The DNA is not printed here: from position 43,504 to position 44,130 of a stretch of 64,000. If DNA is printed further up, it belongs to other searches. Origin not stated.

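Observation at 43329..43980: Toxin-less heteropair of Xre/MbcA/ParS C-terminal-like proteins (pair A), directly upstream of an orphan cytochrome b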

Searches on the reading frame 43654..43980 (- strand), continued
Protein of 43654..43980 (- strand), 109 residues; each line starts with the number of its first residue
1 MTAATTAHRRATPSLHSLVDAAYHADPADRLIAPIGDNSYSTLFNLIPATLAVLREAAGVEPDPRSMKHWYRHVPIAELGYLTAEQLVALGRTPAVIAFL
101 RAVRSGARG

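Call 38: find_encoding_contigs(protein=P0198, flank=5000, max_places=2)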
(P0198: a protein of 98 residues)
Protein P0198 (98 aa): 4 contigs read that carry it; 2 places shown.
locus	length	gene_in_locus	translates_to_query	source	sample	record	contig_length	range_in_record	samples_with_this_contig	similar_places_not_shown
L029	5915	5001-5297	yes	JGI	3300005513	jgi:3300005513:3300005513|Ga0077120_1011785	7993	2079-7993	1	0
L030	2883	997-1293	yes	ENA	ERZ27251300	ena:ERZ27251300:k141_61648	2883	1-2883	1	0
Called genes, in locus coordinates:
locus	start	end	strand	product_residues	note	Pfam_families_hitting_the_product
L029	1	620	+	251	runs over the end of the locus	PF07730:HisKA_3, PF13581:HATPase_c_2 (weak), PF02518:HATPase_c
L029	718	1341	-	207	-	-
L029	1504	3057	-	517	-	PF17874:TPR_MalT, PF00196:GerE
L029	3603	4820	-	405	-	-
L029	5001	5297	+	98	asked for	-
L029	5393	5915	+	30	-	?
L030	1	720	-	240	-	?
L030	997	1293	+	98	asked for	-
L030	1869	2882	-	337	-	?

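Call 39: find_encoding_contigs(protein=P0237, flank=5000, max_places=2)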
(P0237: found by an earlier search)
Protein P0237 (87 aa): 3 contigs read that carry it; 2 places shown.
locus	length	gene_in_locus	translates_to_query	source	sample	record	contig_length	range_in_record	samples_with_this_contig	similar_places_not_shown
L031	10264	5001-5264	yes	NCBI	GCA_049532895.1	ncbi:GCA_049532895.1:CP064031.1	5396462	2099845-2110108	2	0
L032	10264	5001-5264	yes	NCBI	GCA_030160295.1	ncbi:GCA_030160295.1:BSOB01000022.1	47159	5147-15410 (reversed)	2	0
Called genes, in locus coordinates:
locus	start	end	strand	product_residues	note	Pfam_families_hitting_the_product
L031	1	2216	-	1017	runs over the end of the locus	PF00486:Trans_reg_C, PF00931:NB-ARC (faint), PF13191:AAA_16, PF05729:NACHT (faint)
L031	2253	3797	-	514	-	PF17874:TPR_MalT, PF08281:Sigma70_r4_2 (weak), PF00196:GerE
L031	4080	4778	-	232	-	PF00072:Response_reg, PF00196:GerE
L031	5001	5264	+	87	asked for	-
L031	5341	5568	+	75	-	-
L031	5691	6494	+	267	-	PF06314:ADC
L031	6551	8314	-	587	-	PF09286:Pro-kuma_activ, PF00082:Peptidase_S8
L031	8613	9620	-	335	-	PF05544:Pro_racemase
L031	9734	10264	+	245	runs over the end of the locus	PF00392:GntR, PF07729:FCD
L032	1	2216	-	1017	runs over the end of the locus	PF00486:Trans_reg_C, PF00931:NB-ARC (faint), PF13191:AAA_16, PF05729:NACHT (faint)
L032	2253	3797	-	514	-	PF17874:TPR_MalT, PF08281:Sigma70_r4_2 (weak), PF00196:GerE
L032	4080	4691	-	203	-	PF00072:Response_reg, PF00196:GerE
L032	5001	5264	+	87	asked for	-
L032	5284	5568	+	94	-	-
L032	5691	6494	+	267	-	PF06314:ADC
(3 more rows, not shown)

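Call 62: search_protein_families(library=pfam, proteins=[L013:10850-11758:+, L013:8779-9021:+, L009:7714-8796:+, L025:5519-6028:+, L004:10786-11358:+, L014:8573-9280:-, L013:11775-12407:-], max_evalue=0.01)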
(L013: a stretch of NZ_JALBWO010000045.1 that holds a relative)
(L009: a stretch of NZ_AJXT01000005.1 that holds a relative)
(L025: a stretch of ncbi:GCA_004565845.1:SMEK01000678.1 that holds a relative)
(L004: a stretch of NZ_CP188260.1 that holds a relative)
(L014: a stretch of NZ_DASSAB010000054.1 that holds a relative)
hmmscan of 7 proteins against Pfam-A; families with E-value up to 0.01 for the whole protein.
L013:10850-11758:+ (302 aa): 2 families
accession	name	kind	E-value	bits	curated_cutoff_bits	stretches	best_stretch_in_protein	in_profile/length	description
PF12833.13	HTH_18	-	3.9e-22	78.8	33.6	1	220-298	1-79/80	Helix-turn-helix domain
PF00165.29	HTH_AraC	-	2.5e-16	59.8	26.6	2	260-298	2-42/42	Bacterial regulatory helix-turn-helix proteins, AraC family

L013:8779-9021:+ (80 aa): 1 family
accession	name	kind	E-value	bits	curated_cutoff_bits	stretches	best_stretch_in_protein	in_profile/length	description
PF11534.13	HTHP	-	8.5e-30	103.4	25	1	10-77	5-72/72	Hexameric tyrosine-coordinated heme protein (HTHP)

L009:7714-8796:+ (360 aa): 1 family
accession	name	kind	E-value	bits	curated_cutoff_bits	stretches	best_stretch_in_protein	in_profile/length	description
PF00199.24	Catalase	-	4.9e-23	82.3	25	1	81-353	45-332/383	Catalase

L025:5519-6028:+ (169 aa): 0 families

L004:10786-11358:+ (190 aa): 1 family
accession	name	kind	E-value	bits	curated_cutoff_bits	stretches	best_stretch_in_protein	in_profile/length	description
PF04264.18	YceI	-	1.8e-35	122.9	23.7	1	24-183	4-150/150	YceI-like domain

L014:8573-9280:- (235 aa): 1 family
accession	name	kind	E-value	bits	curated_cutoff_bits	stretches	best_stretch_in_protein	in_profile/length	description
PF14329.11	DUF4386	-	1e-43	150.2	27.6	1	16-228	2-210/210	Domain of unknown function (DUF4386)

L013:11775-12407:- (210 aa): 14 families
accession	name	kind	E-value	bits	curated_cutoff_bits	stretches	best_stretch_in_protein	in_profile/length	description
PF00072.30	Response_reg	-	2e-25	89.6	30.2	1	10-122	1-111/111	Response regulator receiver domain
PF00196.25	GerE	-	2.7e-18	65.8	23.5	1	146-202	1-57/57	Bacterial regulatory proteins, luxR family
PF13518.12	HTH_28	-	5e-06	26.9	25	1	153-181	3-31/52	Helix-turn-helix domain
PF13384.12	HTH_23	-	2e-05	24.7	24.6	1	152-180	7-35/50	Homeodomain-like domain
PF08281.18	Sigma70_r4_2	-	3.8e-05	23.7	25.7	1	147-184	10-48/54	Sigma-70, region 4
PF13412.12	HTH_24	-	0.00015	21.7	21.9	1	162-188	17-43/48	Winged helix-turn-helix DNA-binding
PF13542.12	HTH_Tnp_ISL3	-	0.00024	20.9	27.4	1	155-185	20-49/51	Helix-turn-helix domain of transposase family ISL3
PF13404.12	HTH_AsnC-type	-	0.00031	20.9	27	1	164-186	19-41/42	AsnC-type helix-turn-helix domain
PF04545.22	Sigma70_r4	-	0.0022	17.9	24.1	1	147-190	4-48/50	Sigma-70, region 4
PF04218.19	CENP-B_N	-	0.0034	17.4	21.2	1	147-180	6-40/53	CENP-B N-terminal DNA-binding domain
PF13551.12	HTH_29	-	0.0037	17.8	28.1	1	155-179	4-29/64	Winged helix-turn helix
PF13936.12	HTH_38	-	0.004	17.3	27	0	157-179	15-37/44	Helix-turn-helix domain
PF02796.21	HTH_7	-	0.0074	16.8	23.8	0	154-180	13-39/45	Helix-turn-helix domain of resolvase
PF00126.33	HTH_1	-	0.0079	16.6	26.6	1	150-191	1-42/60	Bacterial regulatory helix-turn-helix protein, lysR family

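Call 71: search_protein_families(library=padloc, proteins=[window:43654-43980:-], max_evalue=1)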
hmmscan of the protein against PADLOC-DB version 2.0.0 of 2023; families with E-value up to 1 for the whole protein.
seq(109 aa): 0 families

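Call 96: search_dna_similar(query=window:43654-43980:-, collection=plasmids, mode=protein, max_evalue=0.001, max_rows=15)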
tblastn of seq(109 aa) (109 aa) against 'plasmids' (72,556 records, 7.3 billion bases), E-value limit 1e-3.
Records with a match: 153; places in all: 156; records where one place covers at least 80% of the query: 0.
Best place of each record, by identity: <60% 153.
By first word of the organism name: Pseudomonas 113; Mesorhizobium 14; Rhizobium 9; Burkholderia 8; Ancylobacter 1; Roseibium 1; Brucella 1; Xanthobacter 1; Agrobacterium 1; Ochrobactrum 1; and 3 more.
By predicted mobility (MOB-suite, as given by PLSDB): non-mobilizable 116; conjugative 34; mobilizable 3.
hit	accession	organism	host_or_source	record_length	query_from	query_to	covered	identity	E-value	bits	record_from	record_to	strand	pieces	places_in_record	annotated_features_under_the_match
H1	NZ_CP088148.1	Mesorhizobium ciceri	Cicer arietinum L.,cell culture,radical ...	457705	51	109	54%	42.4%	4e-6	50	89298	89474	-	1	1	hypothetical protein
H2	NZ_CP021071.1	Mesorhizobium sp. WSM1497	Biserrula pelecinus L.,cell ...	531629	51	109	54%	42.4%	4e-6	50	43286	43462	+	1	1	hypothetical protein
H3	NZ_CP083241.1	Ancylobacter polymorphus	activated sludge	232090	51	109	54%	40.7%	3e-5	48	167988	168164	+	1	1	MbcA/ParS/Xre antitoxin family protein | RES domain-containing protein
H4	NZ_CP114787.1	Roseibium sp. Sym1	Symbiodiniaceae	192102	51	109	54%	40.7%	3e-5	48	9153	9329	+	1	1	hypothetical protein | RES family NAD+ phosphorylase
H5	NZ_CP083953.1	Mesorhizobium sp. B2-1-8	cell culture,soil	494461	51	109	54%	40.7%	4e-5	48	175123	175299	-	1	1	DUF2384 domain-containing protein | RES family NAD+ phosphorylase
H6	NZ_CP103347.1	Brucella anthropi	-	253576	51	109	54%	40.7%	4e-5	48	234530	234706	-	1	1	hypothetical protein | RES family NAD+ phosphorylase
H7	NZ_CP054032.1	Rhizobium indicum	Pisum sativum l. (pea),Pure culture,Pea ...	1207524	57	109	49%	45.3%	1e-5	49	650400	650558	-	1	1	record has no annotation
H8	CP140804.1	Rhizobium johnstonii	Trifolium pratense,whole organism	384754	57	109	49%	45.3%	1e-5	49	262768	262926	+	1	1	hypothetical protein | RES family NAD+ phosphorylase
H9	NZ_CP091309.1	Burkholderia pyrrocinia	-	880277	42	109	62%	35.3%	1e-4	46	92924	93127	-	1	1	MbcA/ParS/Xre antitoxin family protein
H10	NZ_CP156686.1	Burkholderia stagnalis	Bacterial cells,soils collected in ...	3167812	51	109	54%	39.0%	4e-6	50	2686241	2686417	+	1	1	none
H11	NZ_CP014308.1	Burkholderia sp. PAMC 26561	single cell,lichen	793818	51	109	54%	39.0%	3e-4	45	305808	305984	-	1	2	hypothetical protein | RES family NAD+ phosphorylase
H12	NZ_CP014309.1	Burkholderia sp. PAMC 26561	single cell,lichen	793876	51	109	54%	39.0%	3e-4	45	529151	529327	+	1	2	hypothetical protein | RES family NAD+ phosphorylase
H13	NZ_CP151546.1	Pseudomonas aeruginosa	Homo sapiens,urine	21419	47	109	58%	34.9%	3e-5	48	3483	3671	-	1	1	hypothetical protein | RES family NAD+ phosphorylase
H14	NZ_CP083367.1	Pseudomonas aeruginosa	Homo sapiens,sputum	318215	47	109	58%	34.9%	3e-5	48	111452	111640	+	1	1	hypothetical protein | RES family NAD+ phosphorylase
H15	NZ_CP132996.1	Pseudomonas aeruginosa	Homo sapiens,sputum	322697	47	109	58%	34.9%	3e-5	48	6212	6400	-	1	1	hypothetical protein | RES family NAD+ phosphorylase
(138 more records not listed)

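Call 97: get_annotated_region(hit=H1, flank=2500)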
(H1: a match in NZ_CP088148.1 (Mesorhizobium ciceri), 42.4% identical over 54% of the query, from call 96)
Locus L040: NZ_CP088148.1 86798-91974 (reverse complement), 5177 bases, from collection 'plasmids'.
description: Mesorhizobium ciceri strain R30 plasmid unnamed, complete sequence
organism: Mesorhizobium ciceri (NCBI taxid 39645)
taxonomy: Bacteria; Pseudomonadota; Alphaproteobacteria; Hyphomicrobiales; Phyllobacteriaceae; Mesorhizobium; Mesorhizobium ciceri
host: -; source: Cicer arietinum L.,cell culture,radical nodules from chickpea plants; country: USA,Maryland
typing (MOB-suite, as given by PLSDB): non-mobilizable
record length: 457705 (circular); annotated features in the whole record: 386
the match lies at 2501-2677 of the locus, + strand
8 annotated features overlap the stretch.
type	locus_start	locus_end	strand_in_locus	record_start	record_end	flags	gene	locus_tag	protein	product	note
CDS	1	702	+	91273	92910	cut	groL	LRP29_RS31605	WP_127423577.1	chaperonin GroEL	GO:0006457 - protein folding [Evidence IEA]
CDS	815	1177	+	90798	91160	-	-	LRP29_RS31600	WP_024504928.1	hypothetical protein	-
CDS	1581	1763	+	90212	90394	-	-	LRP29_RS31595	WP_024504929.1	hypothetical protein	-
CDS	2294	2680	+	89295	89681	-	-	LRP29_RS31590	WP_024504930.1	hypothetical protein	-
CDS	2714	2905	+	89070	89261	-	-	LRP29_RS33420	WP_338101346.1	RES domain-containing protein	-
CDS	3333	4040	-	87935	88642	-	-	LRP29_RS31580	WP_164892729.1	RNA ligase family protein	-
CDS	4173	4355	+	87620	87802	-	-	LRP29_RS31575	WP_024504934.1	DUF3606 domain-containing protein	-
CDS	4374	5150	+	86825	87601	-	xth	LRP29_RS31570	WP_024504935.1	exodeoxyribonuclease III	GO:0006281 - DNA repair [Evidence IEA]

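Call 98: get_annotated_region(hit=H3, flank=2500)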
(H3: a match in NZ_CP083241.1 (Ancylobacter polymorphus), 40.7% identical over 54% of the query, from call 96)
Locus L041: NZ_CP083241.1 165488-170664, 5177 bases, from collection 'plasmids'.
description: Ancylobacter polymorphus strain ZM13 plasmid pB, complete sequence
organism: Ancylobacter polymorphus (NCBI taxid 223390)
taxonomy: Bacteria; Pseudomonadota; Alphaproteobacteria; Hyphomicrobiales; Xanthobacteraceae; Ancylobacter; Ancylobacter polymorphus
host: -; source: activated sludge; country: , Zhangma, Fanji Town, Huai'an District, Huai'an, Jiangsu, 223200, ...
typing (MOB-suite, as given by PLSDB): non-mobilizable
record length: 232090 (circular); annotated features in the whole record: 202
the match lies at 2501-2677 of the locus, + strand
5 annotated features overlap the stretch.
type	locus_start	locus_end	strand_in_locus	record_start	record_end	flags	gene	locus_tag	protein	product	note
CDS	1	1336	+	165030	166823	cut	-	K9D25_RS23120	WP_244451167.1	ThiF family adenylyltransferase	-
CDS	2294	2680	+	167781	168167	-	-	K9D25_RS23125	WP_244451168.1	MbcA/ParS/Xre antitoxin family protein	-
CDS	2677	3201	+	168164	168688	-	-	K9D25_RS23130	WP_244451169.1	RES domain-containing protein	-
CDS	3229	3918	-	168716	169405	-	-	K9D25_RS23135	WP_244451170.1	SMC-Scp complex subunit ScpB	-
CDS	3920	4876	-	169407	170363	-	-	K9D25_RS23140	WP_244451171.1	DUF1403 family protein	-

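Call 99: get_annotated_region(hit=H9, flank=2500)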
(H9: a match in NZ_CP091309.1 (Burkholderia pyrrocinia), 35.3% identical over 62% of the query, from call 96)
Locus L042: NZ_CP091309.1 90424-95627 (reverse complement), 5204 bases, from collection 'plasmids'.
description: Burkholderia pyrrocinia strain LWK2 plasmid pBPJTT, complete sequence
organism: Burkholderia pyrrocinia (NCBI taxid 60550)
taxonomy: Bacteria; Pseudomonadota; Betaproteobacteria; Burkholderiales; Burkholderiaceae; Burkholderia; Burkholderia pyrrocinia
host: -; source: -; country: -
typing (MOB-suite, as given by PLSDB): non-mobilizable
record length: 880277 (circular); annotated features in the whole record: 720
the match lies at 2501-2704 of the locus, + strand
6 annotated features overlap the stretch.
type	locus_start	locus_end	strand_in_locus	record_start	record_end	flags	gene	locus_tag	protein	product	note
CDS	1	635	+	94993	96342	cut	-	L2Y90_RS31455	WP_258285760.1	ATP-binding protein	-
CDS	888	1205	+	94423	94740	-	-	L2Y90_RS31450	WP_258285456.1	DUF4148 domain-containing protein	-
CDS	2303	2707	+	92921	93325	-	-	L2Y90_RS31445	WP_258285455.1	MbcA/ParS/Xre antitoxin family protein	-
CDS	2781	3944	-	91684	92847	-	-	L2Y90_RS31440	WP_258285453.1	hypothetical protein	-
CDS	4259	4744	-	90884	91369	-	-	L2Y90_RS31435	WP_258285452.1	Mov34/MPN/PAD-1 family protein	-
CDS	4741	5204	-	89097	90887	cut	-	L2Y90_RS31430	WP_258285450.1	ThiF family adenylyltransferase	-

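Call 103: get_annotated_region(hit=H4, flank=1200)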
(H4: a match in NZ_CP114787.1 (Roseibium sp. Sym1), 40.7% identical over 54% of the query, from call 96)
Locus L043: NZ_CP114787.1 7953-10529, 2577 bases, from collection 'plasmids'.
description: Roseibium sp. Sym1 plasmid unnamed1, complete sequence
organism: Roseibium sp. Sym1 (NCBI taxid 3016006)
taxonomy: Bacteria; Pseudomonadota; Alphaproteobacteria; Hyphomicrobiales; Stappiaceae; Roseibium; Roseibium sp. Sym1
host: -; source: Symbiodiniaceae; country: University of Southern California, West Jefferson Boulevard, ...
typing (MOB-suite, as given by PLSDB): non-mobilizable; mating-pair formation MPF_T
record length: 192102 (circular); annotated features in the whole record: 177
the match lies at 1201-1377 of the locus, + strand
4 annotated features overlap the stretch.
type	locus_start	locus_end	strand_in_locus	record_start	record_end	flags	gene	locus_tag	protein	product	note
CDS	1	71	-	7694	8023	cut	-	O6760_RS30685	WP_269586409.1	hypothetical protein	-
CDS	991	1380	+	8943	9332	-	-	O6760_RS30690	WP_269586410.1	hypothetical protein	-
CDS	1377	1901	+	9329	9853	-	-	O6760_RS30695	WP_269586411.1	RES family NAD+ phosphorylase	-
CDS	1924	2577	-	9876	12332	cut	-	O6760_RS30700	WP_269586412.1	AAA family ATPase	GO:0006302 - double-strand break repair [Evidence IEA]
